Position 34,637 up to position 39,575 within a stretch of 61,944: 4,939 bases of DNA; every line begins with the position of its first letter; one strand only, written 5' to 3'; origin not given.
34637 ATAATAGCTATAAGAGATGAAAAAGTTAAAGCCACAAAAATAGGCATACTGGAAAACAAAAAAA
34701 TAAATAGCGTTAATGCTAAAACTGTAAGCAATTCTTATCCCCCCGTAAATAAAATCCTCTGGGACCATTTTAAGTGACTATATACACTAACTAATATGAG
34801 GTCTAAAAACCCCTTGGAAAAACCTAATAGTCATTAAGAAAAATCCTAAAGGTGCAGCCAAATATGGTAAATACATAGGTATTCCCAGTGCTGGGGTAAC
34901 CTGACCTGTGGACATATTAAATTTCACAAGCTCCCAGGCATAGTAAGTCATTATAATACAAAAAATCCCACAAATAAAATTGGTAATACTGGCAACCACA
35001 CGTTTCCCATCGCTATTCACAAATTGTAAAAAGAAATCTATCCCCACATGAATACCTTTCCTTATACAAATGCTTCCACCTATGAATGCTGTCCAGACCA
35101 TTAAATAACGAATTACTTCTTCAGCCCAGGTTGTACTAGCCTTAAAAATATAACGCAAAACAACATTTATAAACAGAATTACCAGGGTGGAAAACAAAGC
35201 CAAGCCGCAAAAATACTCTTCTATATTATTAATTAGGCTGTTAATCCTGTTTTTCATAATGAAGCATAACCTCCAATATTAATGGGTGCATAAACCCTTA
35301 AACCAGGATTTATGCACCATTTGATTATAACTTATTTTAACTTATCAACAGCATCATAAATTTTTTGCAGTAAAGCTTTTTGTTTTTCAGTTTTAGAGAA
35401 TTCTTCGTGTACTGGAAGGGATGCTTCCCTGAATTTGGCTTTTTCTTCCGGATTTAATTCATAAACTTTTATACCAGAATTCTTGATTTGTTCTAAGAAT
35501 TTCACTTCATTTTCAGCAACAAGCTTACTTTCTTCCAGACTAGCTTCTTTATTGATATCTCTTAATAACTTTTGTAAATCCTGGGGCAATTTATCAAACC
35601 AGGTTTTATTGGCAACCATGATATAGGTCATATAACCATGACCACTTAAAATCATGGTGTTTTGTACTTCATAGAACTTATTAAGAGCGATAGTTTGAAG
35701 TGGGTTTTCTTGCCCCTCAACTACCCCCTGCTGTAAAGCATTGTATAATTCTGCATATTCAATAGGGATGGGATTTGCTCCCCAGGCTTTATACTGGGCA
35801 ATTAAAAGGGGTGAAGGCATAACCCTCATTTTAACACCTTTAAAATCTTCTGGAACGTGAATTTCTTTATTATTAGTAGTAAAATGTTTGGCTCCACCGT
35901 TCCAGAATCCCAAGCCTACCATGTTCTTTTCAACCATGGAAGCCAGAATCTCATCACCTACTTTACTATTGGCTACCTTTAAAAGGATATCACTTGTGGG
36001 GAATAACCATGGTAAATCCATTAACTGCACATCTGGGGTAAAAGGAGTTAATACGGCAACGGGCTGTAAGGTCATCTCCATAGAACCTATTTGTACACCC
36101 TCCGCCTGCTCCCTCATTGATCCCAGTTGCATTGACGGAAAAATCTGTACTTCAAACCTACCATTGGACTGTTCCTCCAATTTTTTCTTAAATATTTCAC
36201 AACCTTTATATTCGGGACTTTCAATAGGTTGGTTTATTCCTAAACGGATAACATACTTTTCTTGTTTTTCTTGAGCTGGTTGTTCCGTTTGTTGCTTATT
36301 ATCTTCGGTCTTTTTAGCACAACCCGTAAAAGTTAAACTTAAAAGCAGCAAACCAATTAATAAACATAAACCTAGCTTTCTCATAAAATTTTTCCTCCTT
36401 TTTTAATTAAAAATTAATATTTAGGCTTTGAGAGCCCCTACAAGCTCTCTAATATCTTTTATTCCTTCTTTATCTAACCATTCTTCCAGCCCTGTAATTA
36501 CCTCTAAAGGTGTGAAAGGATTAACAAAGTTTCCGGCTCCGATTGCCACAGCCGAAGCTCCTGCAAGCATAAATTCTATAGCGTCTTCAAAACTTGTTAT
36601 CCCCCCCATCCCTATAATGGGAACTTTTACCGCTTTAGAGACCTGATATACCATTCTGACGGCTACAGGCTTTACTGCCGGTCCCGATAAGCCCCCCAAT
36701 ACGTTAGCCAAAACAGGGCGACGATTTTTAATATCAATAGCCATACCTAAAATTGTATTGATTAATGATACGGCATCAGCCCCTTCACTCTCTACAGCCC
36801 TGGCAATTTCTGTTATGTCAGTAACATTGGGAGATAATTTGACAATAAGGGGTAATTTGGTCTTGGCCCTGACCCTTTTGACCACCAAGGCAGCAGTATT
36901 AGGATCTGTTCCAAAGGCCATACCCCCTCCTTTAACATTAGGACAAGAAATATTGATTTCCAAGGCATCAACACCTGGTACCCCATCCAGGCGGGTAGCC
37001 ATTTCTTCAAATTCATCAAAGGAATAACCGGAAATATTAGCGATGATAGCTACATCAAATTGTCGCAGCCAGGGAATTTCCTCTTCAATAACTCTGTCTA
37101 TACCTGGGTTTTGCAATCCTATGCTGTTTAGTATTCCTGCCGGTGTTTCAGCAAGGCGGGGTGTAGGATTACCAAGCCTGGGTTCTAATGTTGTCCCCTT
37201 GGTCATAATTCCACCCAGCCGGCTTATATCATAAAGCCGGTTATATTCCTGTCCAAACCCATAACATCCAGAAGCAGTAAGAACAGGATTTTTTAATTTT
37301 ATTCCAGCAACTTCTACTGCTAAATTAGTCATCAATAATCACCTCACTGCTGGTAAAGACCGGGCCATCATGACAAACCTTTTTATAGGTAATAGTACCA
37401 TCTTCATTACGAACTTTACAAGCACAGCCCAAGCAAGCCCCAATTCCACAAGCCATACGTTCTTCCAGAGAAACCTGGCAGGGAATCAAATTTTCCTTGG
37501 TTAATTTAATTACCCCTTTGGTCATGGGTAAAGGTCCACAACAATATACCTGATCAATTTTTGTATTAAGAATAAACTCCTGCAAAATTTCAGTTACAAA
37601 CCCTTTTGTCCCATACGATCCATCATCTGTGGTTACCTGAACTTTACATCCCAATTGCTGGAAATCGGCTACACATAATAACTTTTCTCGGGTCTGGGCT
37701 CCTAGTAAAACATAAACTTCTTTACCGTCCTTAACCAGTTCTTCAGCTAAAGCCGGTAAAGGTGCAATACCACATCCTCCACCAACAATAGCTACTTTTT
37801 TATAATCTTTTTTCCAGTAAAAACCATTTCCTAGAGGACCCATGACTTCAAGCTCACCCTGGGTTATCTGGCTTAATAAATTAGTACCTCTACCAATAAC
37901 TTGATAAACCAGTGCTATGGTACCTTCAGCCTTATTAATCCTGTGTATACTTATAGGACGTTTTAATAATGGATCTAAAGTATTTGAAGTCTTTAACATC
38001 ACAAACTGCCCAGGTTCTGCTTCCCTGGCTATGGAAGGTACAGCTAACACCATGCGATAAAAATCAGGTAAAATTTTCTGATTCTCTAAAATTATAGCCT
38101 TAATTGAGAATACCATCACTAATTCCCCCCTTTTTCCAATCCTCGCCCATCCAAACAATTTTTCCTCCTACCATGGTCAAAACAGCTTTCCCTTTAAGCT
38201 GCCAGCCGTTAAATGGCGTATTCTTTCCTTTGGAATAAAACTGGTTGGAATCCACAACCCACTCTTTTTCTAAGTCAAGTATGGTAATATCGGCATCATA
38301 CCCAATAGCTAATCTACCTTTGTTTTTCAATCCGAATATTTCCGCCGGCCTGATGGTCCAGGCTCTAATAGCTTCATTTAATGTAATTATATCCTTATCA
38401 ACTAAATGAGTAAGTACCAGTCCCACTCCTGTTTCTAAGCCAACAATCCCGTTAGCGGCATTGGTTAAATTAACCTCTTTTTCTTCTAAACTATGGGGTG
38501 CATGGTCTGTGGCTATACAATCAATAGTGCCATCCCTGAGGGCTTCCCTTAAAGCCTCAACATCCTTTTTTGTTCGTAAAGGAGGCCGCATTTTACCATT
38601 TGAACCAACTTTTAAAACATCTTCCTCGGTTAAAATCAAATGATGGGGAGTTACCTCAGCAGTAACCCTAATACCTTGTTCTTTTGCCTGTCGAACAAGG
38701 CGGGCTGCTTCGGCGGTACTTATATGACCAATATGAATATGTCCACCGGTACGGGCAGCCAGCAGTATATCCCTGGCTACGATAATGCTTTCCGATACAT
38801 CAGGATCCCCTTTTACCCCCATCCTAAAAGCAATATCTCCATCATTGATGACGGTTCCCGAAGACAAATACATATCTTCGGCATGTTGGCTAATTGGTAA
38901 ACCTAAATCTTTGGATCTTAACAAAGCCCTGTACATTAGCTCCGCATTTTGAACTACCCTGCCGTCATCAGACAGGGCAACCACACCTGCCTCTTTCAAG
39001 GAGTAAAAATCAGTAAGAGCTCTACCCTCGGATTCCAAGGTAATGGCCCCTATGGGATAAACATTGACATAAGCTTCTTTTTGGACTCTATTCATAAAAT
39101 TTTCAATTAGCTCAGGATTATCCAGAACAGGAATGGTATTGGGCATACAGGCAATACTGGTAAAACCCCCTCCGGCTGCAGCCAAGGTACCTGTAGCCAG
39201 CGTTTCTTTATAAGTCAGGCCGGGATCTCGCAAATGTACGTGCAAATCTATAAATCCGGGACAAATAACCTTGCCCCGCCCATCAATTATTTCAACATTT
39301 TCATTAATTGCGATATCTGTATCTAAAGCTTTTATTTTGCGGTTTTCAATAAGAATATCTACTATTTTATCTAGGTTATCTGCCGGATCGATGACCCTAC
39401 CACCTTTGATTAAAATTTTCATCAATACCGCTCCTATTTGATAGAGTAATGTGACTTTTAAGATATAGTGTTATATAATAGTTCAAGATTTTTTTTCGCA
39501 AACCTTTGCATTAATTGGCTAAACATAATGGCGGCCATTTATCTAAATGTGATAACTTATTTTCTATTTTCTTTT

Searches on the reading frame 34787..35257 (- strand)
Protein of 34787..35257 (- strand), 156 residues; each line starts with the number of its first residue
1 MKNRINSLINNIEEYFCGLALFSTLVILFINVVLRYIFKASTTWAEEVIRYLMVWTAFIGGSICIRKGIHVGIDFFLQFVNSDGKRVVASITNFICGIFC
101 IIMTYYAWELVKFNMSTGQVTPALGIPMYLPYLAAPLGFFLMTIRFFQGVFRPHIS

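Call 76: search_protein_families(library=pfam, proteins=[window:34787-35257:-])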
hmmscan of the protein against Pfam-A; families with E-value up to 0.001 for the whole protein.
window:34787-35257:- (156 aa): 1 family
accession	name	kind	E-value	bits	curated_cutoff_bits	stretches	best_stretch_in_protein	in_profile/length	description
PF04290.18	DctQ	-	2.3e-36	125.1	28.3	1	25-152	2-128/132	Tripartite ATP-independent periplasmic transporters, DctQ component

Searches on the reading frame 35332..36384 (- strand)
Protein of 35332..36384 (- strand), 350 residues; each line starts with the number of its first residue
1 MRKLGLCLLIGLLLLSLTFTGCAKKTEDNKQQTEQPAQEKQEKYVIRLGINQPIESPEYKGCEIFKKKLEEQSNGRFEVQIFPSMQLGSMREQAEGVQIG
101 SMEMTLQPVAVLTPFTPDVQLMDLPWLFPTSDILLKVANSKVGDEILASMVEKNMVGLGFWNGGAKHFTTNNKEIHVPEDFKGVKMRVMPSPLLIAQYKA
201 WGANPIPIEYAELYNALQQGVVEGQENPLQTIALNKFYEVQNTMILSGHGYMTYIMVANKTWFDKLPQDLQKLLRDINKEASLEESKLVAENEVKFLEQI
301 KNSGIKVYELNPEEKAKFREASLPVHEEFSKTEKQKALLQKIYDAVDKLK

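Call 76: search_protein_families(library=pfam, proteins=[window:35332-36384:-])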
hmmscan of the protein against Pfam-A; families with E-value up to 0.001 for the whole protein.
window:35332-36384:- (350 aa): 1 family
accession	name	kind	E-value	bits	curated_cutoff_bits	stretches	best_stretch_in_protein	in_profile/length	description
PF03480.18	DctP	-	1.2e-90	304.2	23.4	1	53-331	6-285/286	Bacterial extracellular solute-binding protein, family 7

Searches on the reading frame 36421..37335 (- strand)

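Call 76: search_protein_families(library=pfam, proteins=[window:36421-37335:-])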
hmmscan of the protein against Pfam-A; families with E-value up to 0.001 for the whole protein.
window:36421-37335:- (304 aa): 4 families
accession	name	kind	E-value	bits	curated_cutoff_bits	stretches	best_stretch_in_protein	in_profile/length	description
PF01180.27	DHO_dh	-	3.7e-89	299.2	27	1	5-287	2-291/291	Dihydroorotate dehydrogenase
PF01207.24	Dus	-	4.9e-11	42.7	20.4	2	225-275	172-223/311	Dihydrouridine synthase (Dus)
PF03060.21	NMO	-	5.2e-05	23.2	28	1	214-267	168-223/331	Nitronate monooxygenase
PF04481.18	DUF561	-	0.00023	20.9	21.6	1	225-274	174-220/243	Protein of unknown function (DUF561)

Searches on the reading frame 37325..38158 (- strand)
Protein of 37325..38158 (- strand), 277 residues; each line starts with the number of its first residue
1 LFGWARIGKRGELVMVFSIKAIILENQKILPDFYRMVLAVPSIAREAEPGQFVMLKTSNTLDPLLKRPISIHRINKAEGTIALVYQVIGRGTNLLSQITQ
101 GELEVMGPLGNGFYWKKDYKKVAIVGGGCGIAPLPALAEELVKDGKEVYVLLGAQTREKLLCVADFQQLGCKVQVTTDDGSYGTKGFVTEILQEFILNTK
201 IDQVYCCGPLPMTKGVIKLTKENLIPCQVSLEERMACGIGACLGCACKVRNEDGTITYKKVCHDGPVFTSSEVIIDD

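Call 76: search_protein_families(library=pfam, proteins=[window:37325-38158:-])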
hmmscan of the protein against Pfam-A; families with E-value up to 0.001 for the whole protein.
window:37325-38158:- (277 aa): 2 families
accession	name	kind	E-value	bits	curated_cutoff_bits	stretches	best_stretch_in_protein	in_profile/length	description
PF10418.14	DHODB_Fe-S_bind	-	1.2e-17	63.7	23.9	1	232-273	1-40/41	Iron-sulfur cluster binding domain of dihydroorotate dehydrogenase B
PF00175.26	NAD_binding_1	-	9.3e-11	42.8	22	1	125-216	2-107/109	Oxidoreductase NAD-binding domain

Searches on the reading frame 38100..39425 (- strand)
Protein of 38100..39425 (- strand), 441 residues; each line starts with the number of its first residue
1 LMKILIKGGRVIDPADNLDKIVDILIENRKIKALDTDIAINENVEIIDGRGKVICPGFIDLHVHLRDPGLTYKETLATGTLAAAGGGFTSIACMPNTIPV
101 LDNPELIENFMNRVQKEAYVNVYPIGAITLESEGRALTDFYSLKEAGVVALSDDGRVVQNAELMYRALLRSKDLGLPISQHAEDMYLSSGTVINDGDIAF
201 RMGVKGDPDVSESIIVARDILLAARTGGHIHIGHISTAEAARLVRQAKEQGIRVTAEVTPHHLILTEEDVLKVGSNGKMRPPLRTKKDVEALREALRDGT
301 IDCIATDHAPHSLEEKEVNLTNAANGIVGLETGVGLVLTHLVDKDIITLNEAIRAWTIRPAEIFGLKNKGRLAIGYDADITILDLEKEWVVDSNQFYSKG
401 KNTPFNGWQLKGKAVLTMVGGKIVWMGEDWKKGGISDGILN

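Call 76: search_protein_families(library=pfam, proteins=[window:38100-39425:-])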
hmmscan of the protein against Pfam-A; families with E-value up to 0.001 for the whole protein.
window:38100-39425:- (441 aa): 3 families
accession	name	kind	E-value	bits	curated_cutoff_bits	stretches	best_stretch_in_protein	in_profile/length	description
PF01979.26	Amidohydro_1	-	6e-37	128.1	25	1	53-424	1-345/345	Amidohydrolase family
PF07969.17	Amidohydro_3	-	4.4e-20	73.1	29.7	1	231-424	309-471/472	Amidohydrolase family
PF12890.13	DHOase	-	7.4e-14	52.5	21.2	1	51-239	1-141/142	Dihydro-orotase-like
